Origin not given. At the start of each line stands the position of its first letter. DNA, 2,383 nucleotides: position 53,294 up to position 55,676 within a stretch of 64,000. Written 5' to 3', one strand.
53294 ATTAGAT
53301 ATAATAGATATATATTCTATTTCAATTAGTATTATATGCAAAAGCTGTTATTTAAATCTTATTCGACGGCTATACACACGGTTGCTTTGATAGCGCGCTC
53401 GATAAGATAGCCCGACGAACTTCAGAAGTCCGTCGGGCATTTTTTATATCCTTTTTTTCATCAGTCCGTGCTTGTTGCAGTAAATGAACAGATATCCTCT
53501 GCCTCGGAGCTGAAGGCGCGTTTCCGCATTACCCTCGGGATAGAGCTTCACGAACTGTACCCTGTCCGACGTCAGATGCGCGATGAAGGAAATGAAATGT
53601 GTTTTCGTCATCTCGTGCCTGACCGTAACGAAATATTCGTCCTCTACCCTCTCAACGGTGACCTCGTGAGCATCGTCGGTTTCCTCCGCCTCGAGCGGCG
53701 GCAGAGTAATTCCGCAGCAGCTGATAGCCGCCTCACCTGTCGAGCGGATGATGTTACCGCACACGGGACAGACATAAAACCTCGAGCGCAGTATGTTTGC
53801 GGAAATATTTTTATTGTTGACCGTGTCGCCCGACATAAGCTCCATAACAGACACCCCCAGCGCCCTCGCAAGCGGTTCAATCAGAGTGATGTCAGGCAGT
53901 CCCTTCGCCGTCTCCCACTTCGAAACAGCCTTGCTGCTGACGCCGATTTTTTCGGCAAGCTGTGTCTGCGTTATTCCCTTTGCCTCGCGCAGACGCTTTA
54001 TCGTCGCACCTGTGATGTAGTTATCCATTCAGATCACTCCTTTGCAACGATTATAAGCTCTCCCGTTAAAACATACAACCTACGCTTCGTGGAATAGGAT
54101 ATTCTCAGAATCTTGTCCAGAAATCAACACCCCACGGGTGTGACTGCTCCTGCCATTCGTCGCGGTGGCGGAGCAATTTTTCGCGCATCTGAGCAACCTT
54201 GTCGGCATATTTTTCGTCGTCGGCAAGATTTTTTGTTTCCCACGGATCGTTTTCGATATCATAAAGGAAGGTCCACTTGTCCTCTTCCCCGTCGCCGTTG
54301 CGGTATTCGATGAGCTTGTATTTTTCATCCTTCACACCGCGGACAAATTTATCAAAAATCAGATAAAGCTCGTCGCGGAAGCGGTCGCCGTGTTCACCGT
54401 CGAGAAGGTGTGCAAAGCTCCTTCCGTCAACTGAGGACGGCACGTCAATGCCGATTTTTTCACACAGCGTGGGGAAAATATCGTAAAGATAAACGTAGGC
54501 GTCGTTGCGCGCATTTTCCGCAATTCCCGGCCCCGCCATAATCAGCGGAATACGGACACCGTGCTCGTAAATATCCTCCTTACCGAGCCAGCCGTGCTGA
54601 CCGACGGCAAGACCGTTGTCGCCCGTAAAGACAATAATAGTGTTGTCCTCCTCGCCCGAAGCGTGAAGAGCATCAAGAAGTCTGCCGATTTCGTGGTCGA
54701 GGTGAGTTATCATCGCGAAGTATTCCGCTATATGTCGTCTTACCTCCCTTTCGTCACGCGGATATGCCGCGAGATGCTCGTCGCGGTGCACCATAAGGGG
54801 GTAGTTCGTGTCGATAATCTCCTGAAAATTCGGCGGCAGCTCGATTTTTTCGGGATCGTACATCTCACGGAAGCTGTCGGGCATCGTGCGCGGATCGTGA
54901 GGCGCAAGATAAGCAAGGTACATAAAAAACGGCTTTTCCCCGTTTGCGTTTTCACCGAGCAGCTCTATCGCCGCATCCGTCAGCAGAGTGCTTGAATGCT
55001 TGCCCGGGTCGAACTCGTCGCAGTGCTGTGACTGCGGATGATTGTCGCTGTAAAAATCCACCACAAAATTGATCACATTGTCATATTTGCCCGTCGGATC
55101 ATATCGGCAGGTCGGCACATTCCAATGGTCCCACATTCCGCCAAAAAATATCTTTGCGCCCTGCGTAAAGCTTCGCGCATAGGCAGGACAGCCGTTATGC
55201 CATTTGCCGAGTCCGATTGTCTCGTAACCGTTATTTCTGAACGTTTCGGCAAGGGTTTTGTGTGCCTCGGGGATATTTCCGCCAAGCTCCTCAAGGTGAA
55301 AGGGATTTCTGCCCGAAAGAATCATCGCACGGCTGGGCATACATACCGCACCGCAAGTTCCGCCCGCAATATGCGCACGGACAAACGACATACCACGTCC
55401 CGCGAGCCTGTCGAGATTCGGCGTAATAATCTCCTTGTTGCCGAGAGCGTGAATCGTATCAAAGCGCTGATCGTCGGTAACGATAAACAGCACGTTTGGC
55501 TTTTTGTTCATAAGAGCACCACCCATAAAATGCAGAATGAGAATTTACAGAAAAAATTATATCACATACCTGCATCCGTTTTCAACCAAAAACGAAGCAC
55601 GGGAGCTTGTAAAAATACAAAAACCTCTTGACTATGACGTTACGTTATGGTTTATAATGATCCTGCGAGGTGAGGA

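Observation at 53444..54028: XRE-type HTH fused to a complete desulfoferrodoxin (2Fe-SOR) module: candidate one-component oxidant/iron sensor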

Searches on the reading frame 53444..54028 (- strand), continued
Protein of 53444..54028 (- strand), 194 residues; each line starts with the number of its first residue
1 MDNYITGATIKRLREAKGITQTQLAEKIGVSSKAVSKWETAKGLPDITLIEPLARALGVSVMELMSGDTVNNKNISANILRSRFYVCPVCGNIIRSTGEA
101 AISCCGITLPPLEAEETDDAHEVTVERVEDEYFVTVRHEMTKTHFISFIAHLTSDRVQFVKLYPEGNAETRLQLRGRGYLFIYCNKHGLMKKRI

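Call 77: find_homologous_proteins(query=P0271, max_evalue=1e-20)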
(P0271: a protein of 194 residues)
Query P0271 (194 aa): 7320 proteins with E <= 1e-20 among 7680 candidates; the best 120 are listed.
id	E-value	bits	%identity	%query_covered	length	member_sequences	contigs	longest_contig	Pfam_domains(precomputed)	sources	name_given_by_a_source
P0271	1.9e-127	441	100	100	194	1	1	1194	PF12844.14,PF01381.29,PF04545.23,PF13560.13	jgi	jgi:transcriptional regulator with XRE-family HTH domain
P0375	1.9e-115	402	88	100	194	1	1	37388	PF12844.14,PF01381.29,PF04545.23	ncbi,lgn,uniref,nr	ncbi:helix-turn-helix domain-containing protein [Marinisporobacter balticus]|uniref:Helix-turn-helix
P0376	4.1e-113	394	86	100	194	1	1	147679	PF12844.14,PF01381.29,PF04545.23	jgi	-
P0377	4.7e-113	394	88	100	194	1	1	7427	PF12844.14,PF01381.29,PF13560.13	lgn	-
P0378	2.6e-112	391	85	99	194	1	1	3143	PF12844.14,PF01381.29,PF04545.23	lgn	-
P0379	9.9e-112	389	86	100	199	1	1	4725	PF12844.14,PF01381.29,PF04545.23,PF13560.13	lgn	-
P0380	1.4e-111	389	85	99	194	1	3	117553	PF12844.14,PF01381.29,PF04545.23,PF13560.13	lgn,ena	-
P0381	1.5e-111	389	87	100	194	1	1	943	PF12844.14,PF01381.29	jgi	jgi:transcriptional regulator with XRE-family HTH domain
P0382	1.0e-110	386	85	99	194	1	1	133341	PF12844.14,PF01381.29,PF04545.23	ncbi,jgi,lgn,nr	ncbi:MAG: helix-turn-helix domain-containing protein [Marinisporobacter sp.]|jgi:transcriptional reg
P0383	1.1e-110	386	83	100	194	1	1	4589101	PF12844.14,PF01381.29,PF04545.23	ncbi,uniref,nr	ncbi:helix-turn-helix domain-containing protein [Crassaminicella profunda]|uniref:helix-turn-helix d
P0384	3.4e-110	384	85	99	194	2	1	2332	PF12844.14,PF01381.29,PF04545.23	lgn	-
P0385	8.7e-110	383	85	99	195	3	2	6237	PF12844.14,PF01381.29,PF04545.23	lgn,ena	-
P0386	1.4e-109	382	85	100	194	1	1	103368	PF12844.14,PF01381.29,PF13560.13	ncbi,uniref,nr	ncbi:helix-turn-helix domain-containing protein [Clostridium sp. D2Q-11]|uniref:Helix-turn-helix dom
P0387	2.4e-109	382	85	99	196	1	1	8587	PF12844.14,PF01381.29,PF04545.23,PF13560.13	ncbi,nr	ncbi:MAG: helix-turn-helix domain-containing protein [Bacillota bacterium]|nr:helix-turn-helix domai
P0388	1.7e-108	379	84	100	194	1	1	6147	PF12844.14,PF01381.29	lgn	-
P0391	5.2e-107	374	83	99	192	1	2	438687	PF12844.14,PF01381.29,PF04545.23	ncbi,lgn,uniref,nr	ncbi:Desulfoferrodoxin [Peptoclostridium litorale DSM 5388]|uniref:HTH cro/C1-type domain-containing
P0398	4.4e-105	368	82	100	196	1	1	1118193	PF12844.14,PF01381.29,PF04545.23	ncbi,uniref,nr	ncbi:helix-turn-helix domain-containing protein [Vallitalea okinawensis]|uniref:helix-turn-helix dom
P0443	1.0e-99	350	77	99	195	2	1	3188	PF12844.14,PF01381.29,PF04545.23,PF01880.25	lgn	-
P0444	1.2e-99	350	78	99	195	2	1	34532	PF12844.14,PF01381.29,PF04545.23,PF01880.25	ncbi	-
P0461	2.8e-99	349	76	99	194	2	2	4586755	PF12844.14,PF01381.29,PF04545.23,PF13560.13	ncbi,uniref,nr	ncbi:helix-turn-helix domain-containing protein [Clostridium formicaceticum]|uniref:Desulfoferrodoxi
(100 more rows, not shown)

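Call 78: find_encoding_contigs(protein=P0461, flank=6000, max_places=1)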
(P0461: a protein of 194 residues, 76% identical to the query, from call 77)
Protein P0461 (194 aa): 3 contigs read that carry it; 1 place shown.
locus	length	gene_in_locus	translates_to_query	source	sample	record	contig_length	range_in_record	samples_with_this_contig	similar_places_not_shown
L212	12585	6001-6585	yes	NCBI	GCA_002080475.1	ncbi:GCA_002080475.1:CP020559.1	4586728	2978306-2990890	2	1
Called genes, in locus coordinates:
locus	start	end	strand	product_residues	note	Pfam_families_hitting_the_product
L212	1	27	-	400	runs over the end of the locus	PF04851:ResIII, PF00270:DEAD, PF00271:Helicase_C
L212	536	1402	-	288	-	PF00165:HTH_AraC, PF12833:HTH_18, PF06445:GyrI-like, PF14526:Cass2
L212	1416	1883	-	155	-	PF01980:TrmO_N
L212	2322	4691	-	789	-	PF02901:PFL-like, PF01228:Gly_radical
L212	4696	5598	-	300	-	PF00037:Fer4 (faint), PF13237:Fer4_10 (weak), PF13353:Fer4_12 (weak), PF04055:Radical_SAM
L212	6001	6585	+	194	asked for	PF12844:HTH_19, PF13560:HTH_31 (weak), PF01381:HTH_3, PF04545:Sigma70_r4 (weak)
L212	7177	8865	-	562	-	PF12911:OppC_N (weak), PF00528:BPD_transp_1, PF00496:SBP_bac_5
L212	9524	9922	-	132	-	PF19300:BPD_transp_1_N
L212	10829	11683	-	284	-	PF05175:MTS, PF13489:Methyltransf_23, PF01209:Ubie_methyltran, PF08241:Methyltransf_11, PF08242:Methyltransf_12, PF13649:Methyltransf_25, PF13847:Methyltransf_31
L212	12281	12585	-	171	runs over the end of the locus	PF13302:Acetyltransf_3 (weak), PF00583:Acetyltransf_1, PF13673:Acetyltransf_10 (weak), PF13508:Acetyltransf_7, PF08445:FR47 (weak)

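Call 79: find_encoding_contigs(protein=P0383, flank=6000, max_places=1)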
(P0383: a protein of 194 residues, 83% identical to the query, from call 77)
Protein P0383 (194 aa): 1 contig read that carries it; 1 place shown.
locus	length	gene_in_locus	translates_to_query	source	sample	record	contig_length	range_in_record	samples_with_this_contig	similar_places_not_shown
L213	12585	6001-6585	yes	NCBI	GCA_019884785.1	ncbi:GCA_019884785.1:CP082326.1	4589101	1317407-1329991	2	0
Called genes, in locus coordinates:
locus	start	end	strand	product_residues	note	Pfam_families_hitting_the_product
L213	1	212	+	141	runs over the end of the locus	-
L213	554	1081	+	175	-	PF13238:AAA_18 (faint)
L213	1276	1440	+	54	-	-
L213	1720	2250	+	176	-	-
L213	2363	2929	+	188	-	-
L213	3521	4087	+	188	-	PF03358:FMN_red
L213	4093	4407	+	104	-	PF03795:YCII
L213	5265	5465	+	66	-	-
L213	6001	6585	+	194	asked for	PF04545:Sigma70_r4 (weak), PF12844:HTH_19, PF01381:HTH_3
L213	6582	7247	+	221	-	PF00302:CAT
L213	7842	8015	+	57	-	-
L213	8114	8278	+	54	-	-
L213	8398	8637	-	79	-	-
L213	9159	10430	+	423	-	PF00176:SNF2-rel_dom (weak), PF00270:DEAD, PF04851:ResIII, PF18766:SWI2_SNF2 (weak)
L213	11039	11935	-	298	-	PF02311:AraC_binding, PF12833:HTH_18, PF00165:HTH_AraC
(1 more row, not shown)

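Call 80: find_encoding_contigs(protein=P0391, flank=6000, max_places=1)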
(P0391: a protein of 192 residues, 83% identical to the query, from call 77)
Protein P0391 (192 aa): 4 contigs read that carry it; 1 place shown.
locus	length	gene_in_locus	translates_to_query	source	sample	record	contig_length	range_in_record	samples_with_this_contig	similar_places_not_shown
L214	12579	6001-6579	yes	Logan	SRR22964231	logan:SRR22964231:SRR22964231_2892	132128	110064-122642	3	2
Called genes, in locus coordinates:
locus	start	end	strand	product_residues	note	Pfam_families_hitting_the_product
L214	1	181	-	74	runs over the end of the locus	PF14451:Ub-Mut7C, PF02597:ThiS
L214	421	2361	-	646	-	PF02730:AFOR_N, PF01314:AFOR_C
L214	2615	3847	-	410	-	PF12704:MacB_PCD, PF02687:FtsX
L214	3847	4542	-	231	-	PF02463:SMC_N (faint), PF00005:ABC_tran, PF13304:AAA_21 (faint)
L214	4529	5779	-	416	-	PF00364:Biotin_lipoyl (faint), PF25917:BSH_RND (weak), PF25973:BSH_CzcB, PF25984:BSH_YknX, PF26002:Beta-barrel_AprE (faint), PF25954:Beta-barrel_RND_2 (faint), PF25990:Beta-barrel_YknX, PF25989:YknX_C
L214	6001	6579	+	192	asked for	PF04545:Sigma70_r4 (weak), PF01381:HTH_3, PF12844:HTH_19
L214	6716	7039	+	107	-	-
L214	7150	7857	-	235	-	PF13353:Fer4_12, PF04055:Radical_SAM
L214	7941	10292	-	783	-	PF02901:PFL-like, PF01228:Gly_radical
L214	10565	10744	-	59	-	-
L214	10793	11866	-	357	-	PF08495:FIST, PF10442:FIST_C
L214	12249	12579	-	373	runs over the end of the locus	PF02810:SEC-C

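Call 81: find_encoding_contigs(protein=P0398, flank=6000, max_places=1)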
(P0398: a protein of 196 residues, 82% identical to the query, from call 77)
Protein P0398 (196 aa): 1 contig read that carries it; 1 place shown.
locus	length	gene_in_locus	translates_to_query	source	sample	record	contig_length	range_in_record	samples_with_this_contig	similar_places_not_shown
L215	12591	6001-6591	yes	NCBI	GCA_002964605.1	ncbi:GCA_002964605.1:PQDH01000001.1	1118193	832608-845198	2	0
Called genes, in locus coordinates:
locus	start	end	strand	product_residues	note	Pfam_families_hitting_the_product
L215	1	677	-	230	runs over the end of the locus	PF00440:TetR_N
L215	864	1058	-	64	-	PF09962:DUF2196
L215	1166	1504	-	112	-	PF01638:HxlR, PF13601:HTH_34 (weak)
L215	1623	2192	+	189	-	PF00583:Acetyltransf_1, PF13673:Acetyltransf_10 (faint), PF13508:Acetyltransf_7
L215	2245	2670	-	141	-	PF20312:DUF6608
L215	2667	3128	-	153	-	PF04397:LytTR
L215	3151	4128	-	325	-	PF00561:Abhydrolase_1, PF12146:Hydrolase_4, PF12697:Abhydrolase_6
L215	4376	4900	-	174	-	PF00857:Isochorismatase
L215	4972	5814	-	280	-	PF02517:Rce1-like (weak)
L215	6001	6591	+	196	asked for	PF04545:Sigma70_r4 (weak), PF12844:HTH_19, PF01381:HTH_3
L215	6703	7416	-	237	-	PF04256:DUF434, PF18481:DUF5616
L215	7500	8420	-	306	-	PF08220:HTH_DeoR (weak), PF08279:HTH_11, PF19187:HTH_PafC (weak), PF13280:WYL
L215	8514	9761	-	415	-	PF00990:GGDEF, PF24898:GGDEF_GdpP (weak)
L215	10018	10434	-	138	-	-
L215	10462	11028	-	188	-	-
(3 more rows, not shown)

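Call 83: search_protein_families(library=pfam, alignment_id=A3, max_evalue=0.01)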
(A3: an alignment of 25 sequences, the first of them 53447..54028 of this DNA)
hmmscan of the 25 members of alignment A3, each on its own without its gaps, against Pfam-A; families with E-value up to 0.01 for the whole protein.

A. member 1, window:53447-54028:- (194 aa): 14 families
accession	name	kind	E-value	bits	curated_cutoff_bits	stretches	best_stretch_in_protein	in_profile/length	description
PF01381.28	HTH_3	-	5.2e-16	58.9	23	1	10-64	1-55/55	Helix-turn-helix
PF13560.12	HTH_31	-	3.1e-13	50.2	27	1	7-61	3-58/64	Helix-turn-helix domain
PF13443.12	HTH_26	-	7.9e-07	29.7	22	1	10-65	2-58/63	Cro/C1-type HTH DNA-binding domain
PF12844.13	HTH_19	-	4.7e-05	23.6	30.2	1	7-67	1-61/64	Helix-turn-helix domain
PF07022.19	Phage_CI_repr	-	4.9e-05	24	22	1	8-68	1-61/65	Bacteriophage CI repressor helix-turn-helix domain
PF01880.24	Desulfoferrodox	-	9.3e-05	23.3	22.2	1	133-191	31-96/98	Desulfoferrodoxin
PF13412.12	HTH_24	-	0.00023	21.1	21.9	1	9-36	8-35/48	Winged helix-turn-helix DNA-binding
PF15943.11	YdaS_toxin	-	0.00035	20.8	30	1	21-43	11-34/65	Bacterial toxin YdaS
PF08279.18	HTH_11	-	0.00074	19.8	25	1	10-37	6-34/55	HTH domain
PF13384.12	HTH_23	-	0.0012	19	24.6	0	12-38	12-37/50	Homeodomain-like domain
PF14549.12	P22_Cro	-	0.0025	18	30.2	0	21-39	12-30/60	DNA-binding transcriptional regulator Cro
PF15731.11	MqsA_antitoxin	-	0.0036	17.9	30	0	4-51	68-115/131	Antitoxin component of bacterial toxin-antitoxin system, MqsA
PF01047.28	MarR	-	0.0071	16.6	24.6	0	11-38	10-37/59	MarR family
PF24852.1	DUF7726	-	0.0088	16.6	26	0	9-38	13-42/73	Domain of unknown function (DUF7726)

B. families by the number of members that match (of 25 scanned): 30 families (the first 25 are shown)
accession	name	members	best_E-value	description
PF01381.28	HTH_3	25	3.6e-18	Helix-turn-helix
PF13560.12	HTH_31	25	3.1e-15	Helix-turn-helix domain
PF12844.13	HTH_19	25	7.5e-11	Helix-turn-helix domain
PF13443.12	HTH_26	18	7.9e-07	Cro/C1-type HTH DNA-binding domain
PF07022.19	Phage_CI_repr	12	4.9e-05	Bacteriophage CI repressor helix-turn-helix domain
PF13384.12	HTH_23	11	1.4e-07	Homeodomain-like domain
PF01880.24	Desulfoferrodox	11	1.1e-06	Desulfoferrodoxin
PF13412.12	HTH_24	9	1.2e-05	Winged helix-turn-helix DNA-binding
PF06397.17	Desulfoferrod_N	8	2.3e-07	Desulfoferrodoxin, N-terminal domain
PF04545.22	Sigma70_r4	8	1.1e-05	Sigma-70, region 4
PF15731.11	MqsA_antitoxin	8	7.4e-05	Antitoxin component of bacterial toxin-antitoxin system, MqsA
PF15943.11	YdaS_toxin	8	0.00035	Bacterial toxin YdaS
PF08279.18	HTH_11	8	0.00049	HTH domain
PF13518.12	HTH_28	6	0.00033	Helix-turn-helix domain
PF14549.12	P22_Cro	6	0.0007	DNA-binding transcriptional regulator Cro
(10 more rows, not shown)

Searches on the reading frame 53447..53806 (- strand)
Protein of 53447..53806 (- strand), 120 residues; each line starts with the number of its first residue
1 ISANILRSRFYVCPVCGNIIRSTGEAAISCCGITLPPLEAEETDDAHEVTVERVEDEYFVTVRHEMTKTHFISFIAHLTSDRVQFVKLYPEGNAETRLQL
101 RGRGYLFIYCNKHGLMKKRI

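Call 21: search_protein_representatives(protein=window:53447-53806:-)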
Query: 120 residues. Proteins with E-value up to 0.001 (for the whole library): 1070; up to 1e-10: 511; up to 1e-30: 56. The best 150 are listed.
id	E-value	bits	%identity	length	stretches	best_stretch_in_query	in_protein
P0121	1.6e-55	202.2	72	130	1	1-120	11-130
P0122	1.5e-44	166.9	63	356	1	2-117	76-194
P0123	1.6e-43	163.6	64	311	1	12-120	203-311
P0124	2.2e-43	163.1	58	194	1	2-120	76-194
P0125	3.9e-43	162.3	64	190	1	2-112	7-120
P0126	2.3e-42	159.8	66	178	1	1-110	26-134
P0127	3.4e-42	159.3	61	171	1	6-118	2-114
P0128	4.4e-42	158.9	58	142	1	3-119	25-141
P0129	1.2e-41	157.4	48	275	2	1-116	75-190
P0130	5.8e-41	155.3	58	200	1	3-119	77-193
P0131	1.3e-40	154.2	55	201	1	1-120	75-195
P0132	1.5e-40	154.0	57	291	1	1-117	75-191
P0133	1.7e-40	153.8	58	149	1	2-116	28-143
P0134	3.5e-40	152.8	61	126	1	7-117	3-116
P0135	5.5e-40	152.1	59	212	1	1-116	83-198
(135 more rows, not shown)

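Call 67: search_dna_similar(query=window:53447-53806:-, collection=phages, mode=protein, max_evalue=0.001, max_rows=10)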
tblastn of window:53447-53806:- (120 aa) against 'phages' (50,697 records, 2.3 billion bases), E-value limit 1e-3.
Records with a match: 3; places in all: 3; records where one place covers at least 80% of the query: 3.
Best place of each record, by identity: 60-80% 1; <60% 2.
By first word of the organism name: Bacteriophage 3.
By host as written in the record: - 3.
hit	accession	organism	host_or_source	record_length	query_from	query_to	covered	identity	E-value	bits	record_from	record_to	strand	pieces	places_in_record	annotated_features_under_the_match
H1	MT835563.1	Bacteriophage sp.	human fecal samples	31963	2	117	97%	63.9%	1e-49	173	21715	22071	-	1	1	record has no annotation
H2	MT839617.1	Bacteriophage sp.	human fecal samples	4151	6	120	96%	29.6%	5e-5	46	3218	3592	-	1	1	record has no annotation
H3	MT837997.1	Bacteriophage sp.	human fecal samples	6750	11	117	89%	31.6%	4e-6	50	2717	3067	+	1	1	record has no annotation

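Call 68: search_dna_similar(query=window:53447-53806:-, collection=plasmids, mode=protein, max_evalue=0.001, max_rows=15)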
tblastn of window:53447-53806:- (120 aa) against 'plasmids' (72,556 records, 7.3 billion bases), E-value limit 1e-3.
Records with a match: 5; places in all: 5; records where one place covers at least 80% of the query: 5.
Best place of each record, by identity: <60% 5.
By first word of the organism name: Acetoanaerobium 1; Subdoligranulum 1; Monoglobus 1; Roseburia 1; Vescimonas 1.
By predicted mobility (MOB-suite, as given by PLSDB): non-mobilizable 5.
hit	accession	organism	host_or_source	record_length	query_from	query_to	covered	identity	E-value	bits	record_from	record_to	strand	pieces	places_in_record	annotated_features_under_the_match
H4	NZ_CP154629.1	Acetoanaerobium noterae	cell culture,Sludge of a digestion ...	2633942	5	117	94%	50.0%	4e-32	125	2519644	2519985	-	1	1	none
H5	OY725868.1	Subdoligranulum variabile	-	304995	9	117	91%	36.4%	7e-6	50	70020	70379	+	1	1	record has no annotation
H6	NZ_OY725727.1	Monoglobus pectinilyticus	-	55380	3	117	96%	32.2%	4e-20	91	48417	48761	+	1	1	helix-turn-helix domain-containing protein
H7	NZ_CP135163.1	Roseburia sp. 831b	Sus scrofa domesticus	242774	6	117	93%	31.5%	9e-5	47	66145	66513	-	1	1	desulfoferrodoxin family protein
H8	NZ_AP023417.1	Vescimonas fastidiosa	Homo sapiens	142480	5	117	94%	30.6%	5e-4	45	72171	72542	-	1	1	desulfoferrodoxin family protein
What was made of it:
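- Tried and rejected: There are only 3 hits in unannotated 'Bacteriophage sp.' fecal contigs and 5 in PLSDB, two of which are ordinary Dfx (calls 67, 68).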

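Call 69: get_annotated_region(hit=H4, flank=6000)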
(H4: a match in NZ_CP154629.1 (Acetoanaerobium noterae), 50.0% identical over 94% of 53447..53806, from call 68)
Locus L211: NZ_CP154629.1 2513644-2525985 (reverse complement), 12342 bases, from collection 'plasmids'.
description: Acetoanaerobium noterae strain DSL2 plasmid pTPELB2, complete sequence
organism: Acetoanaerobium noterae (NCBI taxid 745369)
taxonomy: Bacteria; Bacillota; Clostridia; Peptostreptococcales; Filifactoraceae; Acetoanaerobium; Acetoanaerobium noterae
host: -; source: cell culture,Sludge of a digestion tower of a wastewater treatment plant; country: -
typing (MOB-suite, as given by PLSDB): non-mobilizable
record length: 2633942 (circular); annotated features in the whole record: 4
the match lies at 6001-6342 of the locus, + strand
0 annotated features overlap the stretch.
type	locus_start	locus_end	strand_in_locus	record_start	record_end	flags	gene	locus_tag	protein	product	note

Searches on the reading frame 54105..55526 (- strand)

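Call 15: search_protein_families(library=pfam, proteins=[window:54105-55526:-], max_evalue=0.001)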
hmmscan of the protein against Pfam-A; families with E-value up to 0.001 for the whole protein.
window:54105-55526:- (473 aa): 5 families
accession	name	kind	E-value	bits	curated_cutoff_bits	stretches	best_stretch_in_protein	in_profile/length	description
PF00884.28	Sulfatase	-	6.3e-53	180.5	25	1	10-356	1-297/301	Sulfatase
PF16347.10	SGSH_C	-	3.2e-25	89.5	29.3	1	309-455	1-152/154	N-sulphoglucosamine sulphohydrolase, C-terminal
PF01663.27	Phosphodiest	-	1.6e-05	25.1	23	1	12-309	1-224/342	Type I phosphodiesterase / nucleotide pyrophosphatase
PF01676.23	Metalloenzyme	-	0.00068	19.7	24.3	0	263-361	163-251/252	Metalloenzyme superfamily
PF14707.11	Sulfatase_C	-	0.00074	20.5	30.9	0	413-459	50-97/127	C-terminal region of aryl-sulfatase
